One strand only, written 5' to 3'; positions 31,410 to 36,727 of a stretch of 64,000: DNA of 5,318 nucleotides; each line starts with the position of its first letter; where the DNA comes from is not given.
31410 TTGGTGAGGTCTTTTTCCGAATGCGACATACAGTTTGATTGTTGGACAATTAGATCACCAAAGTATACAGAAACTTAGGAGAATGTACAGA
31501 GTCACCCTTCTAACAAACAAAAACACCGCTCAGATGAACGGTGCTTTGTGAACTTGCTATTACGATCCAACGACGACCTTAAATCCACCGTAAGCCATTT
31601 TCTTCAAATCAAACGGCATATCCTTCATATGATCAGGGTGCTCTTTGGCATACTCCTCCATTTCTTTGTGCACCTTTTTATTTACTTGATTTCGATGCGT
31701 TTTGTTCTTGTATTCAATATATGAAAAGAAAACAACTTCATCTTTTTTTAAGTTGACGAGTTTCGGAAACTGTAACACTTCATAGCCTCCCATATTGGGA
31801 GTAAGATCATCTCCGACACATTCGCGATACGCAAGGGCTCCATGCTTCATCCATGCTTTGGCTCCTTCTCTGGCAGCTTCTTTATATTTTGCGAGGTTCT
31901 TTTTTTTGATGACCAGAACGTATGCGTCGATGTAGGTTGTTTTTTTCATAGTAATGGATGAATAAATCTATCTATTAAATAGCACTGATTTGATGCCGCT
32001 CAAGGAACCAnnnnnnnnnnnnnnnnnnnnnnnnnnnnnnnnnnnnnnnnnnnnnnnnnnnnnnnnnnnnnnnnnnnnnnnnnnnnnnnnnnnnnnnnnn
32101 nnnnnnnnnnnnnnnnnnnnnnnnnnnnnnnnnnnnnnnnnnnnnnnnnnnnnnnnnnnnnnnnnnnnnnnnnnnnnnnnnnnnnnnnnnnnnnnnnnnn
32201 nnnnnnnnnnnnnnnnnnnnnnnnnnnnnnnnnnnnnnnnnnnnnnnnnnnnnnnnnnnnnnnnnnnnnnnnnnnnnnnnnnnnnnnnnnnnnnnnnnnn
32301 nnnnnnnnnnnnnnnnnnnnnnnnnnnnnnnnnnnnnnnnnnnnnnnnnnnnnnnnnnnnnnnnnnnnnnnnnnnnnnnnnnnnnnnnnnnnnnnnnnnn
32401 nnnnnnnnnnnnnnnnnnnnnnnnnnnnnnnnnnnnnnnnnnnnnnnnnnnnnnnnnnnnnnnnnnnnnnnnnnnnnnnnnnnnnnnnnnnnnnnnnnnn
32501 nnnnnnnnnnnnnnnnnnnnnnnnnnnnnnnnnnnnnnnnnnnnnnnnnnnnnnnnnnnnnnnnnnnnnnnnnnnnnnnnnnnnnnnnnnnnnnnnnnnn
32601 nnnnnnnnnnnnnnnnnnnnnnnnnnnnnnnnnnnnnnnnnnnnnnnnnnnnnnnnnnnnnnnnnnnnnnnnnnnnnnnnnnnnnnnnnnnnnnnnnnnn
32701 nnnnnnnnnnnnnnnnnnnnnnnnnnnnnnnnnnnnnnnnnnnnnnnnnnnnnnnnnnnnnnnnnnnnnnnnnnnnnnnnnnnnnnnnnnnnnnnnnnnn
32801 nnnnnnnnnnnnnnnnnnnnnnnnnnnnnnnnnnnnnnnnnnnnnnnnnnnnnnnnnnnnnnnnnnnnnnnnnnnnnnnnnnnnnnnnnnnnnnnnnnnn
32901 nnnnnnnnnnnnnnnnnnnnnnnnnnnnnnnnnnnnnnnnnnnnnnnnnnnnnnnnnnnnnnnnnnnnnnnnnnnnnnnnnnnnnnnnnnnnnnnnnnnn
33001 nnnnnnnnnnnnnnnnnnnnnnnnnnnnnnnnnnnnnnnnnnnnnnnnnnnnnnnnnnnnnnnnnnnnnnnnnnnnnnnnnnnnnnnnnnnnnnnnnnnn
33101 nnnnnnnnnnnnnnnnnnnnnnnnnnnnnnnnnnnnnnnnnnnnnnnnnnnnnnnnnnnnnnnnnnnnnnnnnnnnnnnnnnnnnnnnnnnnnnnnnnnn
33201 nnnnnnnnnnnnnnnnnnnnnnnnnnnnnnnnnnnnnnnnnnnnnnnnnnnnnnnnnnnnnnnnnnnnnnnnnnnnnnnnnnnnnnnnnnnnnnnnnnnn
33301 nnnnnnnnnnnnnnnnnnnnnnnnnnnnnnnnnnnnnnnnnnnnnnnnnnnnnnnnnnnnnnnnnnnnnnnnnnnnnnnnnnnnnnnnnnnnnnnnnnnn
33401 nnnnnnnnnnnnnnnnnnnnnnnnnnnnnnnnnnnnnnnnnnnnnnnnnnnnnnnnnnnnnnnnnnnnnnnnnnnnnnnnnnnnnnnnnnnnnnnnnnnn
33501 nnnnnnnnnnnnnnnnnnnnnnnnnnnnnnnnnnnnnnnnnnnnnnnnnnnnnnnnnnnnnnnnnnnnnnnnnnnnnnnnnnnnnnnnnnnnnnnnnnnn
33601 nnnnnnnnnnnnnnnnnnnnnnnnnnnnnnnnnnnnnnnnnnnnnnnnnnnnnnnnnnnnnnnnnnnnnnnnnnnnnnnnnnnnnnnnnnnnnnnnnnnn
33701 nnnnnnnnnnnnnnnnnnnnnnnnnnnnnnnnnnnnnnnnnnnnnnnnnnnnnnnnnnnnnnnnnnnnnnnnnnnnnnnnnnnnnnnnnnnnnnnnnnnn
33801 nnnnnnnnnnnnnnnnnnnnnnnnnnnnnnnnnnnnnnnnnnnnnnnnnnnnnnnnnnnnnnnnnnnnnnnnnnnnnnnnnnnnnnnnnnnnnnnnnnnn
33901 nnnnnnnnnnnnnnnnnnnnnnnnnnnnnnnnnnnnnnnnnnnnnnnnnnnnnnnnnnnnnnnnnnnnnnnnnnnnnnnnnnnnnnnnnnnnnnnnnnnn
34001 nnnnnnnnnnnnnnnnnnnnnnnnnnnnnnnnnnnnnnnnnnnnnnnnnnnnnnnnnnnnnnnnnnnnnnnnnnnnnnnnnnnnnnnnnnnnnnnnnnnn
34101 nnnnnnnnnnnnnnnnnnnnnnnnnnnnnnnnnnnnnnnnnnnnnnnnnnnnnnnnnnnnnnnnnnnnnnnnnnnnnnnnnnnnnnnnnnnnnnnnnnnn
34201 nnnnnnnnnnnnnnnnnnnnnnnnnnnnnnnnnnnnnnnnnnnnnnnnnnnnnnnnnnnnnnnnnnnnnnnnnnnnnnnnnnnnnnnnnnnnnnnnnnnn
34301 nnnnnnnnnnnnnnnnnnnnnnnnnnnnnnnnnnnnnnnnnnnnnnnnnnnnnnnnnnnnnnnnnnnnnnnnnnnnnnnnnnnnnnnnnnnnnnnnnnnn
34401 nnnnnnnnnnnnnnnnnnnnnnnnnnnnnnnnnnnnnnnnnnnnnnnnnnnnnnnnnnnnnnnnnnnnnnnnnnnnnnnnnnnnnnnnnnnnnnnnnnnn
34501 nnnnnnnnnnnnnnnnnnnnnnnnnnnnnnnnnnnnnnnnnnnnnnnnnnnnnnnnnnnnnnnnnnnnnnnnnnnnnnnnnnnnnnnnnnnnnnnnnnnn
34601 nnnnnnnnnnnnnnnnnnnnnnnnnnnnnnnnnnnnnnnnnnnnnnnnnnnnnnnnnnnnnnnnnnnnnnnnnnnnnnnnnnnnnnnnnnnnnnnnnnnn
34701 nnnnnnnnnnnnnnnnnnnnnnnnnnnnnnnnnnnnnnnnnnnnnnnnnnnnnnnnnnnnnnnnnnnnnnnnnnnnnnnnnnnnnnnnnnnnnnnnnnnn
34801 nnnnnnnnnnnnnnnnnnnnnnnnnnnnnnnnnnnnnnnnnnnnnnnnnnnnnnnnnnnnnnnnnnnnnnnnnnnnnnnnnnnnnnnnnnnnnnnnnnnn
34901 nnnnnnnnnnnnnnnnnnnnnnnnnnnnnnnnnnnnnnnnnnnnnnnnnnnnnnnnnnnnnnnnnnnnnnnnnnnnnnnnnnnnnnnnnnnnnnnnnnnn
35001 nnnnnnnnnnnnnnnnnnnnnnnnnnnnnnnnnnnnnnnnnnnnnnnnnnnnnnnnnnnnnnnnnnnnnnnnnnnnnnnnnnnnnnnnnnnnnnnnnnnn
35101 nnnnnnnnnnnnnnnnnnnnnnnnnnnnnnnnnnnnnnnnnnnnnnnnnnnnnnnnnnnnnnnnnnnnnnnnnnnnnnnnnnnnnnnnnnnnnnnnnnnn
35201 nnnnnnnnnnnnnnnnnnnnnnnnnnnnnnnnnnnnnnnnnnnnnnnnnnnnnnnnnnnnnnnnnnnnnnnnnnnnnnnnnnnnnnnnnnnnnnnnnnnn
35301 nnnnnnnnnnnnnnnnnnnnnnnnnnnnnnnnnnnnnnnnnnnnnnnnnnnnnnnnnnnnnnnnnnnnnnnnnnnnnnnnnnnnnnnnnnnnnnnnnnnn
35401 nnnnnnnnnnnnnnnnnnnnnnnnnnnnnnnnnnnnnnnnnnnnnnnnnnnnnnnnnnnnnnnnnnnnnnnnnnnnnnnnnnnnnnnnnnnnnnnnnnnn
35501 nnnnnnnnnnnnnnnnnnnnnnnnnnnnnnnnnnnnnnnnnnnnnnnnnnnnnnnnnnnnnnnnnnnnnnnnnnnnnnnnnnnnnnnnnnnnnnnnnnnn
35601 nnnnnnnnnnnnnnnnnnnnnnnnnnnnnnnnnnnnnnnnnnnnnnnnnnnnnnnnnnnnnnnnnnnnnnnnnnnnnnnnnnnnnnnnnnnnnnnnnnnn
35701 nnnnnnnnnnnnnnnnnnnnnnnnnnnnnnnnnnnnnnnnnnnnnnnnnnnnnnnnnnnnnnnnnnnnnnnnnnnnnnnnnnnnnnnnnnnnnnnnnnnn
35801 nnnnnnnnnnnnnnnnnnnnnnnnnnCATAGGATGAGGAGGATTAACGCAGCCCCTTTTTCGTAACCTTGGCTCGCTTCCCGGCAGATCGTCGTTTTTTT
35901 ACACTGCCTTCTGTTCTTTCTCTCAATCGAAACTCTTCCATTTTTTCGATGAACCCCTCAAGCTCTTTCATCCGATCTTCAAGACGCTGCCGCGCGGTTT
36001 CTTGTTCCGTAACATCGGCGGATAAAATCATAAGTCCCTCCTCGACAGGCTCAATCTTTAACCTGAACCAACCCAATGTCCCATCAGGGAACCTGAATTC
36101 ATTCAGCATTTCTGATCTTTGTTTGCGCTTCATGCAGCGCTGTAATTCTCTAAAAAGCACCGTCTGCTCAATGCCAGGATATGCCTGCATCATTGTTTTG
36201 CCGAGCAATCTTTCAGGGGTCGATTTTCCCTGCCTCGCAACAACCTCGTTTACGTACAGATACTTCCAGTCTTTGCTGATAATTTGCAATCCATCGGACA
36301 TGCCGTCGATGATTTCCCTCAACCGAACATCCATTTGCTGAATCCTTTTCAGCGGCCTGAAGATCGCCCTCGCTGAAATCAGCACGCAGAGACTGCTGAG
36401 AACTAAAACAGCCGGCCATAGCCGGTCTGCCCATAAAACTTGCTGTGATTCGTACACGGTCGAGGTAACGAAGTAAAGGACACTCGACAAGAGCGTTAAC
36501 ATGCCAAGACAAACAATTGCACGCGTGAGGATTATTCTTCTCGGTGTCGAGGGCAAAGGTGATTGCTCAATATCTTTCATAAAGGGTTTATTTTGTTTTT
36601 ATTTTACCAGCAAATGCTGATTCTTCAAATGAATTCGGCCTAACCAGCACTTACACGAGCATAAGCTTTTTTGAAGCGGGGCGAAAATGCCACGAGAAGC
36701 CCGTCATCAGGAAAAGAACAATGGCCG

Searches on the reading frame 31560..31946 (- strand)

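Call 68: search_protein_families(library=pfam, proteins=[window:31560-31946:-], max_evalue=0.001)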
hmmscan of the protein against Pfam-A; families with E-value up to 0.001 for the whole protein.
window:31560-31946:- (128 aa): 1 family
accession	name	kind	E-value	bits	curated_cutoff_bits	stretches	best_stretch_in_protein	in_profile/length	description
PF07237.17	DUF1428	-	1.9e-26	92.7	27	1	4-113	1-101/102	Protein of unknown function (DUF1428)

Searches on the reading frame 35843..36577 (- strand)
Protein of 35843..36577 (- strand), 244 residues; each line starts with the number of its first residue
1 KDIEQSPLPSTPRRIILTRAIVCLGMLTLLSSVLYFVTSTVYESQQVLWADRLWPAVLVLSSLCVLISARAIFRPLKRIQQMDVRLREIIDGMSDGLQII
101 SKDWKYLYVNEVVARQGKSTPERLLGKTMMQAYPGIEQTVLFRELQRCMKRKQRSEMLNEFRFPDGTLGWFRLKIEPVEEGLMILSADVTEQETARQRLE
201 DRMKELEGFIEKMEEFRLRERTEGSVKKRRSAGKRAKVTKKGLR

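Call 29: search_protein_families(library=pfam, proteins=[window:35843-36577:-], max_evalue=0.01)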
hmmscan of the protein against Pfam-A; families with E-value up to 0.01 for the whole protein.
window:35843-36577:- (244 aa): 3 families
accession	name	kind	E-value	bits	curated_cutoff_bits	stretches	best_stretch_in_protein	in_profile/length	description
PF08448.16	PAS_4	-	4.2e-11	43.5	23.1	1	91-193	2-109/110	PAS fold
PF00989.32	PAS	-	0.00019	21.8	22.6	1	85-178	2-96/113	PAS fold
PF09480.15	PrgH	-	0.0013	18.5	25.8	1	56-214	127-275/373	Type III secretion system protein PrgH-EprH (PrgH)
